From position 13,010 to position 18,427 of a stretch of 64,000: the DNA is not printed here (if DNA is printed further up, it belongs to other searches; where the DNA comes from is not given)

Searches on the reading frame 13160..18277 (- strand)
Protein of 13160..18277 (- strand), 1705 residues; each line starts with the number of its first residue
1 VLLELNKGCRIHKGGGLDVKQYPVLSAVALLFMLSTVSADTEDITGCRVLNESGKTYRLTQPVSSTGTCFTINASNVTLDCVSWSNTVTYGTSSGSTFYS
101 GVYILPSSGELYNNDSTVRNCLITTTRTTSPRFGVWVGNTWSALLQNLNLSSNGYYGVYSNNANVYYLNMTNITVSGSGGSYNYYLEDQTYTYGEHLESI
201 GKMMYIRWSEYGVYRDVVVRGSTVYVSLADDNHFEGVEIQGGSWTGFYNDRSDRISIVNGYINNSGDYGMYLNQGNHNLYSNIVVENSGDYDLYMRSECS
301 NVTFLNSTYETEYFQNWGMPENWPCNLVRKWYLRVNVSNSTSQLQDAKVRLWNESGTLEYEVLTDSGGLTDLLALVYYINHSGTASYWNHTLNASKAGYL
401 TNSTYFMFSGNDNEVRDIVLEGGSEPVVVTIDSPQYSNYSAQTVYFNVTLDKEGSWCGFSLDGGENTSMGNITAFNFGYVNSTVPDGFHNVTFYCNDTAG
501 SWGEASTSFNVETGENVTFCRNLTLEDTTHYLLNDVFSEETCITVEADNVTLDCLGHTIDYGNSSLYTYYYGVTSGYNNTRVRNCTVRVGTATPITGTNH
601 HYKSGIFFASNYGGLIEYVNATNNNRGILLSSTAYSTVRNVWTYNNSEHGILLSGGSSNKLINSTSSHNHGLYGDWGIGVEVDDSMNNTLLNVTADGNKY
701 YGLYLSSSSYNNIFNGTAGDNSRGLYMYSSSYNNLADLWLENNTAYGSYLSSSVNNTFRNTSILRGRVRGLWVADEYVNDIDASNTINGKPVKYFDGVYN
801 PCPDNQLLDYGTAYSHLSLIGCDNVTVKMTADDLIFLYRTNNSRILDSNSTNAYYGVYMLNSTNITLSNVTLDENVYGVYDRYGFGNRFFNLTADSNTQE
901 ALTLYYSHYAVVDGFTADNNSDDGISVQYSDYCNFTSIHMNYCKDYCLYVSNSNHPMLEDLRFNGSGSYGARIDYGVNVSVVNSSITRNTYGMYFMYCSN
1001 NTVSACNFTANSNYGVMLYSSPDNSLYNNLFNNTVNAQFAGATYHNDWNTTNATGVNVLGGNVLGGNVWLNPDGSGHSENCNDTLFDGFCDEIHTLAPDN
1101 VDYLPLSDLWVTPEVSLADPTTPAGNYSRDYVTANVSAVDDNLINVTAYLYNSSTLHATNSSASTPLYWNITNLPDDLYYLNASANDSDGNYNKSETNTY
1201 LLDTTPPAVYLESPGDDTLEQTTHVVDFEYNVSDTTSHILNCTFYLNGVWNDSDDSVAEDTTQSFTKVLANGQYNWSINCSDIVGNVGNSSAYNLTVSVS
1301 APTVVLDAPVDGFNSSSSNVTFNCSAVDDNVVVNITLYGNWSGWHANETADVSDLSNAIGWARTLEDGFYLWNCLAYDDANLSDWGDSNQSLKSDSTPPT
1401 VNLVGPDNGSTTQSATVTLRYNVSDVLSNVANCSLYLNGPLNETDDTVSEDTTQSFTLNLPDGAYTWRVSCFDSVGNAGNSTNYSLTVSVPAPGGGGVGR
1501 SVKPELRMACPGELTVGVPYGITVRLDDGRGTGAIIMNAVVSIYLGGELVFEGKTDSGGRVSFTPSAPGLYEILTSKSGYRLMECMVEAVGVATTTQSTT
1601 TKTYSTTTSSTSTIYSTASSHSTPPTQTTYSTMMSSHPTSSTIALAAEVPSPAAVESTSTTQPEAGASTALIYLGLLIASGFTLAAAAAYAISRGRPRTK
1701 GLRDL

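Call 16: search_protein_families(library=pfam, proteins=[window:13160-18277:-], max_evalue=0.001)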
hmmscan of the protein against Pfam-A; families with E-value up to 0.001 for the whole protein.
window:13160-18277:- (1705 aa): 4 families
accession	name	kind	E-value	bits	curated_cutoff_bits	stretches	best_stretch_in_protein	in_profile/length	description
PF13229.12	Beta_helix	-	1e-36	126.4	25.9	5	924-1049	2-124/158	Right handed beta helix region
PF05048.19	NosD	-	9.5e-36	123.7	23.6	4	941-1074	76-212/212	Periplasmic copper-binding protein (NosD)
PF19077.6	Big_13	-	3.9e-10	40.6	27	0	1216-1297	17-100/102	Bacterial Ig-like domain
PF13620.12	CarboxypepD_reg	-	0.00034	21.3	32.3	0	1532-1582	10-61/82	Carboxypeptidase regulatory-like domain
